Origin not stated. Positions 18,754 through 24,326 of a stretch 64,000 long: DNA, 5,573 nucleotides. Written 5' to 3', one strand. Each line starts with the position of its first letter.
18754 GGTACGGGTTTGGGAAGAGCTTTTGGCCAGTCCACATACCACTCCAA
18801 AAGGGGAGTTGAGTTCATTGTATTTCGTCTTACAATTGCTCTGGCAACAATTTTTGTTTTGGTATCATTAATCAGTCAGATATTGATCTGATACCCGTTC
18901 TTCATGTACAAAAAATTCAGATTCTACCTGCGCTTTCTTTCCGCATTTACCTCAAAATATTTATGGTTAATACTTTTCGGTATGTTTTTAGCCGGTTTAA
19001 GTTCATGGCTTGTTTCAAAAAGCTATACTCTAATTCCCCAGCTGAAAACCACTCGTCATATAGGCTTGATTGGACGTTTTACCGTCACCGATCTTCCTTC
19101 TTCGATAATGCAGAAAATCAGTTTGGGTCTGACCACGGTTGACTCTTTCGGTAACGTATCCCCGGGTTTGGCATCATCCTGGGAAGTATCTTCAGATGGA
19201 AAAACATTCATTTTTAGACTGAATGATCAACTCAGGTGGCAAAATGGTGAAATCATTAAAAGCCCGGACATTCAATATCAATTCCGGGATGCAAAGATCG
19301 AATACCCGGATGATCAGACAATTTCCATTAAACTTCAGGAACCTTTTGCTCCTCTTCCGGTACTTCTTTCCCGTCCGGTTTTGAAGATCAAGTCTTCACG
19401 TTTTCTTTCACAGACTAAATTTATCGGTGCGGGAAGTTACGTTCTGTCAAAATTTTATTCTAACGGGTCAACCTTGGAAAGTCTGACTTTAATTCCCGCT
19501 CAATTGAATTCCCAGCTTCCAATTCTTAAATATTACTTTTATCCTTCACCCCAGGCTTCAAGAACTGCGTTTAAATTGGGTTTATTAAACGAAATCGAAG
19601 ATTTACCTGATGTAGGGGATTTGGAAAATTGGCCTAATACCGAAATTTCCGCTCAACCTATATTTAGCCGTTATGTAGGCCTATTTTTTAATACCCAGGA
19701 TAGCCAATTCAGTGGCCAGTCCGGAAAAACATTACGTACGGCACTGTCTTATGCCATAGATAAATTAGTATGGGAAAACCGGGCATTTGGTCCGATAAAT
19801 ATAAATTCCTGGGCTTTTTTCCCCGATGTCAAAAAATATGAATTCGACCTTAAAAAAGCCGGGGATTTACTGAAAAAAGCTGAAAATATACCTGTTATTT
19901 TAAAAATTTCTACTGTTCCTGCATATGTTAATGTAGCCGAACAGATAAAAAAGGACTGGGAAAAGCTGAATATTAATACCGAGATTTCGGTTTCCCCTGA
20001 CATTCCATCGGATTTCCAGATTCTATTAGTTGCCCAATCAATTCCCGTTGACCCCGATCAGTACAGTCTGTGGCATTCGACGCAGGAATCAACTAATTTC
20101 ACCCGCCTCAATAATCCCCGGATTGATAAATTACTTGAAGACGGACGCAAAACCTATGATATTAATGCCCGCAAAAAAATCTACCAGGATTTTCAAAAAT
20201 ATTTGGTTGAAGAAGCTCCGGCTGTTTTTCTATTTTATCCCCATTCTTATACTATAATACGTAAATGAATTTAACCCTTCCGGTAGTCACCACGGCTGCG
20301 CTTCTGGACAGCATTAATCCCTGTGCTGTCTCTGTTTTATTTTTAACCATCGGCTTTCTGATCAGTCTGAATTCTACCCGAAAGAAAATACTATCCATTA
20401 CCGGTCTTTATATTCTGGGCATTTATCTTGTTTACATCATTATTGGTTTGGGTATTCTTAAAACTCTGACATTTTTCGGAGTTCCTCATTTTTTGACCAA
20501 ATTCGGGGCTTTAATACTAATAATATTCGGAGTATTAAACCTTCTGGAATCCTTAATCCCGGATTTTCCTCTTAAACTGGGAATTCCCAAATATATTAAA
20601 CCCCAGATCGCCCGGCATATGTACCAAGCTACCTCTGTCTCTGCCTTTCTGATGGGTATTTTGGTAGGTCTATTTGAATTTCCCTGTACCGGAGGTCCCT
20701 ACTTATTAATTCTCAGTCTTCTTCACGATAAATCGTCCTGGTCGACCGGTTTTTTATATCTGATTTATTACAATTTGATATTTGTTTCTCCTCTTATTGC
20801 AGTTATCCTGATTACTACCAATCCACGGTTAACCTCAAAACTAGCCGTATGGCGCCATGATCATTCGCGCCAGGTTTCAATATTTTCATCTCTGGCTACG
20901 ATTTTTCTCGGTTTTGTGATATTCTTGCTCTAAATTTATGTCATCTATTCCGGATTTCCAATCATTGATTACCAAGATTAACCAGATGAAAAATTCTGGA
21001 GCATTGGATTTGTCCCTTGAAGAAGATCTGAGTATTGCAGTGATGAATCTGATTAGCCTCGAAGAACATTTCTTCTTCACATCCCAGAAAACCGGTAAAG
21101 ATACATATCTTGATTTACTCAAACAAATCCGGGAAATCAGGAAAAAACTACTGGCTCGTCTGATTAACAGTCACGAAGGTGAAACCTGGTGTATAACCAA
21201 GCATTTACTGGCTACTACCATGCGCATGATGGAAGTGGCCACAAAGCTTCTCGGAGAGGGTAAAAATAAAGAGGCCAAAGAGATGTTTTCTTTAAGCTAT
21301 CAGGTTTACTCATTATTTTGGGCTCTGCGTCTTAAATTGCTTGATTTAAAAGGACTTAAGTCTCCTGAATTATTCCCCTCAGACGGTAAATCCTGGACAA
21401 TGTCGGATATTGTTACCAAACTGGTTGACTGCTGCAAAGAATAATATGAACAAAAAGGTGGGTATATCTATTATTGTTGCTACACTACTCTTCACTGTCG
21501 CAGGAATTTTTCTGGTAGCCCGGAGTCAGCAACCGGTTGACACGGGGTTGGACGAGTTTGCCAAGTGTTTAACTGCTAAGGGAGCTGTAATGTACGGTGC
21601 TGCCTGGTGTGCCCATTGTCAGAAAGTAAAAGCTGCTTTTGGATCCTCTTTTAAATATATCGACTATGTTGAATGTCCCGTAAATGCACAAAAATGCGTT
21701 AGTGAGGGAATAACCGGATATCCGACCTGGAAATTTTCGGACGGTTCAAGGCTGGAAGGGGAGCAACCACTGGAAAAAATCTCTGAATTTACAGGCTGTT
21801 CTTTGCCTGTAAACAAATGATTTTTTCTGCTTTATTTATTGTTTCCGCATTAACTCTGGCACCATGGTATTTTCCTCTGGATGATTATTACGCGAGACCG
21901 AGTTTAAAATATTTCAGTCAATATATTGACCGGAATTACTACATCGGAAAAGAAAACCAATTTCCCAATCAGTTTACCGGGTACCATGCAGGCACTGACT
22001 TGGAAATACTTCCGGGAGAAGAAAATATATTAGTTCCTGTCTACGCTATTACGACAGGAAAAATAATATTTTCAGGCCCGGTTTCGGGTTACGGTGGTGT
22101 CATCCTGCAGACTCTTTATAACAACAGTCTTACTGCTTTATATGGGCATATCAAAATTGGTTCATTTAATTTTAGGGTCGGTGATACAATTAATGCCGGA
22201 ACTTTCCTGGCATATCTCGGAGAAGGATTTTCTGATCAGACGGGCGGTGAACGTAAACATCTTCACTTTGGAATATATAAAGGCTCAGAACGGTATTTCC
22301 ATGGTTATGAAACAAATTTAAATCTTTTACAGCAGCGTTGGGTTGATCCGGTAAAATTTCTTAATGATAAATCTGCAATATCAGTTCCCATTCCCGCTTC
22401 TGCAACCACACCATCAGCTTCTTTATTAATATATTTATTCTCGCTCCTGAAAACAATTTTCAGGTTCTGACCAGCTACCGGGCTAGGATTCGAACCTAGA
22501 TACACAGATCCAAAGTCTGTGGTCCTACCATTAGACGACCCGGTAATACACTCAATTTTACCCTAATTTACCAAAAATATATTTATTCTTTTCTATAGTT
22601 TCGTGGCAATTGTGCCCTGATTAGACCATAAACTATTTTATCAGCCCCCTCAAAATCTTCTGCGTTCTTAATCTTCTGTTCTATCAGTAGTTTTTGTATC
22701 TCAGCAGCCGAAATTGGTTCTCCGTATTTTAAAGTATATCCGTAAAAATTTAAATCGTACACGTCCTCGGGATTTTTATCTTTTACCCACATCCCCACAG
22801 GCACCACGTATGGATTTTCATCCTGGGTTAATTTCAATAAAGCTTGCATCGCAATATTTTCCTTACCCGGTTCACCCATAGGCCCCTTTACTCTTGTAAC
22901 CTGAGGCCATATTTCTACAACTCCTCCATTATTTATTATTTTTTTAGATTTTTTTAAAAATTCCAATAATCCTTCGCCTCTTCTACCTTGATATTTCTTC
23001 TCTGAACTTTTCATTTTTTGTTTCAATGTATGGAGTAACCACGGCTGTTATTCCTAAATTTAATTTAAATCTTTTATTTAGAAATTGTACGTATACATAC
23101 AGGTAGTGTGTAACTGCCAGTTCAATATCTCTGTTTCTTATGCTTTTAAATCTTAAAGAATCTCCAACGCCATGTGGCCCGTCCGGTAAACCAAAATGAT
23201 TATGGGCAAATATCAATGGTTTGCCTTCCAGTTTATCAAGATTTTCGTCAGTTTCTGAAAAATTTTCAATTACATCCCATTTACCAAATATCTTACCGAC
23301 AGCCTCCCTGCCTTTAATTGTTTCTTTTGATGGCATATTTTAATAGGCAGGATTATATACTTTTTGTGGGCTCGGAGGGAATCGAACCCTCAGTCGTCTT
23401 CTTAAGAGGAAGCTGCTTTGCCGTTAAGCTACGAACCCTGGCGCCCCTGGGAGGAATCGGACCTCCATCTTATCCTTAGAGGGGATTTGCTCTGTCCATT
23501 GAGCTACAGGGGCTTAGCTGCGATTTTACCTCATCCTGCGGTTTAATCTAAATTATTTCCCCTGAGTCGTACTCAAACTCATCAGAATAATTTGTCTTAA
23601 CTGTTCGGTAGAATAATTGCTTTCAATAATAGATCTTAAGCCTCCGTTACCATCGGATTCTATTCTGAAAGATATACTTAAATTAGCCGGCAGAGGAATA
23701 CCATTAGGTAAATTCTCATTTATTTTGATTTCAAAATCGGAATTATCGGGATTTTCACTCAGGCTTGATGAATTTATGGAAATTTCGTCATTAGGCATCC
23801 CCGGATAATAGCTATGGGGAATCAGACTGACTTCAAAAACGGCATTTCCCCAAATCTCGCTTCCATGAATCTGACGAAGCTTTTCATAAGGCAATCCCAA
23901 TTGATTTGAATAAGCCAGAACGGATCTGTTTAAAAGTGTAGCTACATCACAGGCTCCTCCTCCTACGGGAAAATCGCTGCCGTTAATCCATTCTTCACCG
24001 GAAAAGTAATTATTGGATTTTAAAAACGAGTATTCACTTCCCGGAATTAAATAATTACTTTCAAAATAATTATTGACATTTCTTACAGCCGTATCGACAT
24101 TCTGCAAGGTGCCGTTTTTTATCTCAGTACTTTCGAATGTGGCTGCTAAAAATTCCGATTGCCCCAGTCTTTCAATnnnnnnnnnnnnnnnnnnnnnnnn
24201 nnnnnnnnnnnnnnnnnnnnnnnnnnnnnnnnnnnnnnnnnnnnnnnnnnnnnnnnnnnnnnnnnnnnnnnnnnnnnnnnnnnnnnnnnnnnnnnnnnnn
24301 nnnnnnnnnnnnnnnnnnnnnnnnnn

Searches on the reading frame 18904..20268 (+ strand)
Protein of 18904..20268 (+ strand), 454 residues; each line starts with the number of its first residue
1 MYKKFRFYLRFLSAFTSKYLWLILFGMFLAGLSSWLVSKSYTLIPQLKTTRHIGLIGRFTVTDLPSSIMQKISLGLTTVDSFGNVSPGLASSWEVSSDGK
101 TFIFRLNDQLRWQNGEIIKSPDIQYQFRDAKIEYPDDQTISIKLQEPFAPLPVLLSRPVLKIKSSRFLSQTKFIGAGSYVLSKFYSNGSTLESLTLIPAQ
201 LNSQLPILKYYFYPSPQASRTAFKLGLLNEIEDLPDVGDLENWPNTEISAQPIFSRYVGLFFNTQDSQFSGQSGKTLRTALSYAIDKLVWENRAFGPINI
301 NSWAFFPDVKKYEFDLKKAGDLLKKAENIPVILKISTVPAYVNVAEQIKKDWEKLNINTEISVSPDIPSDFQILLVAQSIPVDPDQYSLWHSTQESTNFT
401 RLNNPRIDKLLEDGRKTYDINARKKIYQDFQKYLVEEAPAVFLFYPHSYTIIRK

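Call 29: search_protein_families(library=pfam, proteins=[window:18904-20268:+], max_evalue=0.00001)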
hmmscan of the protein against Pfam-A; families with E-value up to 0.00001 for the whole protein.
window:18904-20268:+ (454 aa): 1 family
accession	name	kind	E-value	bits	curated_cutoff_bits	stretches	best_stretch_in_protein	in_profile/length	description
PF00496.27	SBP_bac_5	-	6.7e-27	95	32.4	1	85-394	2-362/368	Bacterial extracellular solute-binding proteins, family 5 Middle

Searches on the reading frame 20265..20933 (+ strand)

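Call 30: search_protein_families(library=pfam, proteins=[window:20265-20933:+], max_evalue=0.001)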
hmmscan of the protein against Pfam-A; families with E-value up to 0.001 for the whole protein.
window:20265-20933:+ (222 aa): 2 families
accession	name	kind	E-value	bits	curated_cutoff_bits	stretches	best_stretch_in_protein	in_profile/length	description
PF02683.22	DsbD_TM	-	5.3e-05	23.1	27.1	1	4-198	4-197/219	Cytochrome C biogenesis protein transmembrane domain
PF11139.14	SfLAP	-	9.9e-05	22.3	35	1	22-203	8-194/213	Sap, sulfolipid-1-addressing protein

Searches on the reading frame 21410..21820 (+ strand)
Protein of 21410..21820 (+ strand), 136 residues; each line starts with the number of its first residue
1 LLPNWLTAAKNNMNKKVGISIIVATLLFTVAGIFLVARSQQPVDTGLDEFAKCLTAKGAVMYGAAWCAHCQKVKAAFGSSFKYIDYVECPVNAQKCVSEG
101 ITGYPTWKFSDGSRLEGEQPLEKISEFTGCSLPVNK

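Call 30: search_protein_families(library=pfam, proteins=[window:21410-21820:+], max_evalue=0.001)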
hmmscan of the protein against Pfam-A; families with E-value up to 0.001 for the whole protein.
window:21410-21820:+ (136 aa): 1 family
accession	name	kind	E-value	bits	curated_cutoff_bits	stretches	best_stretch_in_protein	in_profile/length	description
PF00085.26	Thioredoxin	-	8.1e-05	23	23.5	1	60-122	23-95/103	Thioredoxin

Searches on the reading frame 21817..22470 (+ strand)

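Call 30: search_protein_families(library=pfam, proteins=[window:21817-22470:+], max_evalue=0.001)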
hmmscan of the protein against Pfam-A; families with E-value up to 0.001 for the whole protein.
window:21817-22470:+ (217 aa): 1 family
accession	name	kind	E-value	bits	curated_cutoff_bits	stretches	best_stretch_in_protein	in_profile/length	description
PF01551.29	Peptidase_M23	-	7.2e-13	49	28.7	1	56-158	2-92/96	Peptidase family M23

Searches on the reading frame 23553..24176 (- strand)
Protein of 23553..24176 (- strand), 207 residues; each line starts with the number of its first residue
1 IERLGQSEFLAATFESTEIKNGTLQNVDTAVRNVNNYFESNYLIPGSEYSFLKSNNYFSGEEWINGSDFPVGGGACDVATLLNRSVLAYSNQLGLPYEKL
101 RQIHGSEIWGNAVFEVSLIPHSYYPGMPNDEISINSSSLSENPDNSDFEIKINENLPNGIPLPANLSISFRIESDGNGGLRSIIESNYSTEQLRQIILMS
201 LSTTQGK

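Call 62: search_solved_structures(query=A6, max_evalue=1)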
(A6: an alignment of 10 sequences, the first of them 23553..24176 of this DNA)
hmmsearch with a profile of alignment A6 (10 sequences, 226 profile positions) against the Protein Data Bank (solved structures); distinct sequences matched with E-value up to 1: 0.

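Call 63: search_protein_families(library=pfam, alignment_id=A6, max_evalue=1)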
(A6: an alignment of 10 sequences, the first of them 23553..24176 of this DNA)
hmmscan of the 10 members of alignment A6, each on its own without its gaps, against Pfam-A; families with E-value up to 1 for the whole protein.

A. member 1, window:23553-24176:- (207 aa): 1 family
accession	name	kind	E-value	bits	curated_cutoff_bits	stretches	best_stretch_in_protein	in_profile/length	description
PF04294.18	VanW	-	0.08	12.9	27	1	26-88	5-71/130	VanW like protein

B. families by the number of members that match (of 10 scanned): 8 families
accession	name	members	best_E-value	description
PF04294.18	VanW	5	0.00062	VanW like protein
PF18182.6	mCpol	1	0.019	minimal CRISPR polymerase domain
PF17791.7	MG3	1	0.021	Macroglobulin domain MG3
PF20430.3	Eplus_motif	1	0.074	E+ motif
PF19456.4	MobI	1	0.12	MobI protein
PF13532.12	2OG-FeII_Oxy_2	1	0.13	2OG-Fe(II) oxygenase superfamily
PF10518.14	TAT_signal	1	0.13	TAT (twin-arginine translocation) pathway signal sequence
PF04528.19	Adeno_E4_34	1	0.23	Adenovirus early E4 34 kDa protein conserved region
